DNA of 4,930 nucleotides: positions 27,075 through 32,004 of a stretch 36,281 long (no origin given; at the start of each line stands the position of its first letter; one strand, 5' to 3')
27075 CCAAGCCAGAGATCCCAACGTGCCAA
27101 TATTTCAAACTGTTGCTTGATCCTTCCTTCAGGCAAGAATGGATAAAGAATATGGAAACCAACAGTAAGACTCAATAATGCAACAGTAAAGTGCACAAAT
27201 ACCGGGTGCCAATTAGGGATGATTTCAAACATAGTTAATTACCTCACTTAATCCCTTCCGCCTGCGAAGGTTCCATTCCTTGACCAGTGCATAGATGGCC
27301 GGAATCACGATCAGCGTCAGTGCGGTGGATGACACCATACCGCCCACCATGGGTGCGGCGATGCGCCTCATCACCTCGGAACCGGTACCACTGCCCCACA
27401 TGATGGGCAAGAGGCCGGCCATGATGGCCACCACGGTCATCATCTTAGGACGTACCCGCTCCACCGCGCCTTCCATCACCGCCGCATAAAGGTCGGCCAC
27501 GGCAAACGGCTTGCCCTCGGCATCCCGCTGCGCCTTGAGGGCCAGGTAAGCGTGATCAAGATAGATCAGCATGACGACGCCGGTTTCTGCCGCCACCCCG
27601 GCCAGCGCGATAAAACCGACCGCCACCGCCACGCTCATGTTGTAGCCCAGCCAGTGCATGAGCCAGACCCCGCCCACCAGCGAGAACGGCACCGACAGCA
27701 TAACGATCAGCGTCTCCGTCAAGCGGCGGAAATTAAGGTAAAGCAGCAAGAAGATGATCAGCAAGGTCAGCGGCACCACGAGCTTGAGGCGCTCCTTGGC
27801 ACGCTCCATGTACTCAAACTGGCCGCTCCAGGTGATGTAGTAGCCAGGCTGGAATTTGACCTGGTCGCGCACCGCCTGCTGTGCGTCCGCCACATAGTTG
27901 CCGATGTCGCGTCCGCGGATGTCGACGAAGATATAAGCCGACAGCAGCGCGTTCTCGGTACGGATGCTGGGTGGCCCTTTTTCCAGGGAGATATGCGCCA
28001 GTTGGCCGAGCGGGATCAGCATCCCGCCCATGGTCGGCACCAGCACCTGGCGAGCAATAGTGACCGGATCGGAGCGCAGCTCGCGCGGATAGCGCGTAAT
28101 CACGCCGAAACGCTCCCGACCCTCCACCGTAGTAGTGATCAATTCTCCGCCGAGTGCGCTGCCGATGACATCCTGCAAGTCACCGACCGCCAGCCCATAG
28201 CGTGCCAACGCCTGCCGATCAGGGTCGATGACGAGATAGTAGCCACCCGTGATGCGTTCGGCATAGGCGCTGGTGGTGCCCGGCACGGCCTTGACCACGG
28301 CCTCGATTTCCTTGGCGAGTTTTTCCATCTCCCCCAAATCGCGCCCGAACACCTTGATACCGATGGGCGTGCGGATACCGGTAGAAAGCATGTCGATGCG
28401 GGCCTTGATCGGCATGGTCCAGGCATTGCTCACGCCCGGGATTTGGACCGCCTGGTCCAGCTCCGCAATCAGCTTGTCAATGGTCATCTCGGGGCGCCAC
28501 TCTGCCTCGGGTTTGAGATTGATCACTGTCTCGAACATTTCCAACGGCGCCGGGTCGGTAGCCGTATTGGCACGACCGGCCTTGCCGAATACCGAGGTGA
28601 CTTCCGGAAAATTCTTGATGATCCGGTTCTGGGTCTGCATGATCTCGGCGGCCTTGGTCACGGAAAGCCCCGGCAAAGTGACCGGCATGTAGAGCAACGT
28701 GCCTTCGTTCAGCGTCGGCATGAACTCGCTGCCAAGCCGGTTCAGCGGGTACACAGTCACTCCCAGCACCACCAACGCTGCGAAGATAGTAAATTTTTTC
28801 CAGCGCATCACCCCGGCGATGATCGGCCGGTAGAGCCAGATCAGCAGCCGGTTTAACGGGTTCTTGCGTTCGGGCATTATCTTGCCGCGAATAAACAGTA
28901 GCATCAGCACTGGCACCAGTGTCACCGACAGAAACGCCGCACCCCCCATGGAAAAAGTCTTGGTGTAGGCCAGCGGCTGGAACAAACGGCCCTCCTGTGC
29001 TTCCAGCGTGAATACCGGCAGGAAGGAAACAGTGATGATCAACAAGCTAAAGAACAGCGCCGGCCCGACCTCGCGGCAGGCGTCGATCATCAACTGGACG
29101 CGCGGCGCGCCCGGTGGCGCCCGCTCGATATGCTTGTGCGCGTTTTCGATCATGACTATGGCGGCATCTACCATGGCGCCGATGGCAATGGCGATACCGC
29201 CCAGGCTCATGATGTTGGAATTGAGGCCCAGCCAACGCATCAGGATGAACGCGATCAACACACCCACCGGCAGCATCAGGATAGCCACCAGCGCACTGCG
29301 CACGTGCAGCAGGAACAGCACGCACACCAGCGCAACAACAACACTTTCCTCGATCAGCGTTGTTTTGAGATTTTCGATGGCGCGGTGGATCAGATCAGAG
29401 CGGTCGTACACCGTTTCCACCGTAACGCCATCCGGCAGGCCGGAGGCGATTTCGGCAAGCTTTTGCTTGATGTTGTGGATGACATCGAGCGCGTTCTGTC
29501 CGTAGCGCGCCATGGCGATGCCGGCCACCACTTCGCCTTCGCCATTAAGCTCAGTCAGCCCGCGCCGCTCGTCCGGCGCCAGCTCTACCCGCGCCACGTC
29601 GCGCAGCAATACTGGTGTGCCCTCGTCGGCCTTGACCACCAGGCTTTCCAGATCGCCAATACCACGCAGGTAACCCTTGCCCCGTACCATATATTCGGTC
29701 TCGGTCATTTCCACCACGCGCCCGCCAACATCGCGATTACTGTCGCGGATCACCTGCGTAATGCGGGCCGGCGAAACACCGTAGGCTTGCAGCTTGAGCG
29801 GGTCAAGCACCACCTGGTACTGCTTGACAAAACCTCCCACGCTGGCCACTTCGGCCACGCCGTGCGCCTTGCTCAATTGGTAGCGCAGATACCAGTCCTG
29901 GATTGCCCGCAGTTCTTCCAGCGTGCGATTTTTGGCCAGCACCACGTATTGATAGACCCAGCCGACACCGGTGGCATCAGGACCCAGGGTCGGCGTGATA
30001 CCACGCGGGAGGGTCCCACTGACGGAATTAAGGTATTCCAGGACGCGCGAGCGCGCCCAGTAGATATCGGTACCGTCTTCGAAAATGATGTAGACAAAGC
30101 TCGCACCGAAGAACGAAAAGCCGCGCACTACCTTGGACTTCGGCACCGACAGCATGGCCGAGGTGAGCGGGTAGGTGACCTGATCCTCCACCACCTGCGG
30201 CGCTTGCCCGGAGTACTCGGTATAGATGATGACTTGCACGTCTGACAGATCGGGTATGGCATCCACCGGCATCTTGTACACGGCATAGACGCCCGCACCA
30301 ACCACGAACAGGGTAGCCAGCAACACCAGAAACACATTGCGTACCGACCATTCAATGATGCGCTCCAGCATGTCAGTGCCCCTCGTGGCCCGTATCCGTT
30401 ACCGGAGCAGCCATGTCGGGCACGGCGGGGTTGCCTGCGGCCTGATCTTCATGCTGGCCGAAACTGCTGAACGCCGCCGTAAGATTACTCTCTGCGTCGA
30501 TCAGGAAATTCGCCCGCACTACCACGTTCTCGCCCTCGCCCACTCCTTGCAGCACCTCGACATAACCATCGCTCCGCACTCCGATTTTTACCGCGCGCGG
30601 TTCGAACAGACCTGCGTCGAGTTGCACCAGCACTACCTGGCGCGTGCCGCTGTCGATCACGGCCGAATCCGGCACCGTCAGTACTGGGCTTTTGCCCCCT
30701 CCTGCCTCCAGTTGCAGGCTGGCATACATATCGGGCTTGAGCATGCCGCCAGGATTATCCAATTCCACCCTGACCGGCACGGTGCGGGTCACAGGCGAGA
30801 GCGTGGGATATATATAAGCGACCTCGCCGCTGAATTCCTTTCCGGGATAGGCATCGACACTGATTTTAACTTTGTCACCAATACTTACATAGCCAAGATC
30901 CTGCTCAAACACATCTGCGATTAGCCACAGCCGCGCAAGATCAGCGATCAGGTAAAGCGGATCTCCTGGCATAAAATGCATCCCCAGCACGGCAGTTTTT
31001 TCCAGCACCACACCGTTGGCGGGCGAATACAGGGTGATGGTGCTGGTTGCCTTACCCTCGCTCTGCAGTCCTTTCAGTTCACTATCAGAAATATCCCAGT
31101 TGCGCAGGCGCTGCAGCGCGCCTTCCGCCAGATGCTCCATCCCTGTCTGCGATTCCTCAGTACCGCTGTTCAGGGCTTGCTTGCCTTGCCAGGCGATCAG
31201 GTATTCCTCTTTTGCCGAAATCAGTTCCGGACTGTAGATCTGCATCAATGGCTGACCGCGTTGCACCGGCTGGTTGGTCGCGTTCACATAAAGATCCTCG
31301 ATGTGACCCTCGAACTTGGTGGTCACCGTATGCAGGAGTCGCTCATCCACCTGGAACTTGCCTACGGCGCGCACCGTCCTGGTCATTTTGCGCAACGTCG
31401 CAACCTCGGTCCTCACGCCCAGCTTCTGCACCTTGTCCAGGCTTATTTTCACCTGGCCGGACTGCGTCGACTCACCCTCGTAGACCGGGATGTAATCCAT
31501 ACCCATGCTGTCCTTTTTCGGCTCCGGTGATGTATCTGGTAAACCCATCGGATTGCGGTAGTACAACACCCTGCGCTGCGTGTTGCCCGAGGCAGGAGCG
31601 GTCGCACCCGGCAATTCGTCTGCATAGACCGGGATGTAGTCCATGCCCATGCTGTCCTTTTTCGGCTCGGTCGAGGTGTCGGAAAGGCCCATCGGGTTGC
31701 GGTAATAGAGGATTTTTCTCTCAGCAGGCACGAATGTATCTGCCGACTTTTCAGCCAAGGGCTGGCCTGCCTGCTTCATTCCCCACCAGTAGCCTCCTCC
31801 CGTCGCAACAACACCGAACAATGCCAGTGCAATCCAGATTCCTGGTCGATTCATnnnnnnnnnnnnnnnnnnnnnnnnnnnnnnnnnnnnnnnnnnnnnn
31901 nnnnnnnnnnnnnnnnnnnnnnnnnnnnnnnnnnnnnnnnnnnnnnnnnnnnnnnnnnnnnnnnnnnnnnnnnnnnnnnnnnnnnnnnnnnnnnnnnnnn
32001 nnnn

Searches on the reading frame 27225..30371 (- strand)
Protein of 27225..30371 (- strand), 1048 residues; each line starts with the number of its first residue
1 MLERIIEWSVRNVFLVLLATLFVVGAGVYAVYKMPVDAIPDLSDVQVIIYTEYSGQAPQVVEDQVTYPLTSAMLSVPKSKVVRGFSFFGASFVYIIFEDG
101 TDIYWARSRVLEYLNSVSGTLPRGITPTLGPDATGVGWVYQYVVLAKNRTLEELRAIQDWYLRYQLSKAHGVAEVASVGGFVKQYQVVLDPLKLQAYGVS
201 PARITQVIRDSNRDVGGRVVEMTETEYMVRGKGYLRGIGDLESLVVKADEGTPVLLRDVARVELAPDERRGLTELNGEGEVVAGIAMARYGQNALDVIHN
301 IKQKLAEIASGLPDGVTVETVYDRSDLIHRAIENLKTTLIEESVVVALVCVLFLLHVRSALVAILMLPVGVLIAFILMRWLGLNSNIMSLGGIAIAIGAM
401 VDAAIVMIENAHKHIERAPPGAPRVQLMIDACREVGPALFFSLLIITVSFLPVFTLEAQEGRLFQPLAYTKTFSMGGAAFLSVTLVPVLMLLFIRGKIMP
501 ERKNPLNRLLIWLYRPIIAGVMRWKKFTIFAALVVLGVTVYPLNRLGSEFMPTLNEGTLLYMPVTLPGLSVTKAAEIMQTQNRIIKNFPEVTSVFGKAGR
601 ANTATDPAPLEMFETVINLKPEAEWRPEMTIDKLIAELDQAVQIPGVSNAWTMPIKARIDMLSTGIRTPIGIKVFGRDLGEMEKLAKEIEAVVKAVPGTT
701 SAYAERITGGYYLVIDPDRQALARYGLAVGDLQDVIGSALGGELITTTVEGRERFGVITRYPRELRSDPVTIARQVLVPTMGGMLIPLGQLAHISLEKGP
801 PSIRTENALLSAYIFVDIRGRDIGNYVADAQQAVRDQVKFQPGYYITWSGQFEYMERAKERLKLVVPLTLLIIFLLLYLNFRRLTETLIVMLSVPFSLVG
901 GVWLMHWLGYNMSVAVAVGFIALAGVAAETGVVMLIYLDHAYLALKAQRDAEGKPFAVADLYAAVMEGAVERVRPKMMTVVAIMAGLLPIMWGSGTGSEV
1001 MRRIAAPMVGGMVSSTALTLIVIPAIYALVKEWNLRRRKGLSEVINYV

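Call 40: search_protein_families(library=ncbifam, proteins=[window:27225-30371:-], max_evalue=1e-10)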
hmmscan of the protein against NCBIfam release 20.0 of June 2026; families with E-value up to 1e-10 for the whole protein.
window:27225-30371:- (1048 aa): 11 families
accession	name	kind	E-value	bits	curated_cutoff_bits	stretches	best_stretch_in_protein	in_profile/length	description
TIGR00914.1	2A0601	subfamily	0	1227.2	701.45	1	1-1034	1-1039/1051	CusA/CzcA family heavy metal efflux RND transporter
NF033617.1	RND_permease_2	subfamily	2.8e-141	472.5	1250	1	11-1031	6-1008/1009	multidrug efflux RND transporter permease subunit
NF000282.2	RND_permease_1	subfamily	1.8e-110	370.5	1250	1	11-1031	7-1028/1029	multidrug efflux RND transporter permease subunit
TIGR00915.1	2A0602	subfamily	1.7e-97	327.5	940.35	1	11-1033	8-1031/1050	efflux RND transporter permease subunit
NF007133.0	PRK09579.1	equivalog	1.8e-76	257.6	1763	1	10-1033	8-1005/1017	multidrug efflux RND transporter permease subunit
NF007905.0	PRK10614.1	equivalog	2.5e-76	257.2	1774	1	13-1039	12-1017/1025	multidrug efflux RND transporter permease subunit MdtC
NF007798.0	PRK10503.1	equivalog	3.8e-68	230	1584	1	21-1037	28-1029/1040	MdtB/MuxB family multidrug efflux RND transporter permease subunit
NF007131.0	PRK09577.1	equivalog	1.6e-66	224.8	1768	1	11-1032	8-1024/1045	multidrug efflux RND transporter permease subunit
NF000037.1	RND_perm_OqxB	exception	1e-59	202.3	2200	2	11-519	10-526/1050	multidrug efflux RND transporter permease subunit OqxB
NF011706.2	PRK15127.1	equivalog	1.4e-55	188.8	2150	2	11-597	8-612/1049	multidrug efflux RND transporter permease subunit AcrB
NF007842.1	PRK10555.1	equivalog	3.3e-55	187.5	1854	1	11-1032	8-1028/1036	multidrug efflux RND transporter permease AcrD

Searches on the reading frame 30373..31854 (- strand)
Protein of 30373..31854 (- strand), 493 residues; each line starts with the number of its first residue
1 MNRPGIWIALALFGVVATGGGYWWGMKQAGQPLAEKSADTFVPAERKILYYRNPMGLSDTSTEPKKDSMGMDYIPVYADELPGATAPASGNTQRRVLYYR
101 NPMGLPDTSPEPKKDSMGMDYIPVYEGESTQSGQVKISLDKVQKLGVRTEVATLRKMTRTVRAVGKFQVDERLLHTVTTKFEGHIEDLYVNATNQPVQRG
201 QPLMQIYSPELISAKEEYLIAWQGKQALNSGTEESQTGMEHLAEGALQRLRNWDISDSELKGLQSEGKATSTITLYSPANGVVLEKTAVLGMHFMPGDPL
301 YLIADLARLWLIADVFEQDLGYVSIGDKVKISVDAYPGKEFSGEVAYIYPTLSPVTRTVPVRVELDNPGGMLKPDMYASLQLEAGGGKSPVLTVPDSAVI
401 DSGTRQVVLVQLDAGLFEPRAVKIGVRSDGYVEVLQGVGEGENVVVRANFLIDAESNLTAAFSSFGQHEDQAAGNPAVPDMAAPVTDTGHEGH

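Call 40: search_protein_families(library=ncbifam, proteins=[window:30373-31854:-], max_evalue=1e-10)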
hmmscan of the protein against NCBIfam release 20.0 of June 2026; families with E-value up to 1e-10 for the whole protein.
window:30373-31854:- (493 aa): 5 families
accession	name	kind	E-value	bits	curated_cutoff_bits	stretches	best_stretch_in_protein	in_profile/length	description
NF007303.0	PRK09783.1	subfamily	4.9e-54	183.3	390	1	87-469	38-409/414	copper/silver efflux system membrane fusion protein CusB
TIGR00999.1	8a0102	subfamily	1.2e-40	139.3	319.3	1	266-453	86-271/271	CzcB/NccB family metal efflux transporter periplasmic adaptor subunit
TIGR01730.1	RND_mfp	subfamily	1e-29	103.6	94.9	1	148-449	2-310/322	efflux RND transporter periplasmic adaptor subunit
NF045680.1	DiMtlExpIhpB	equivalog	4.3e-27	95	450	1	272-456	137-318/326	divalent metal ion exporter adaptor subunit IhpB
NF008606.0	PRK11578.1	equivalog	6.4e-15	55.1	342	1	302-447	216-363/371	macrolide transporter subunit MacA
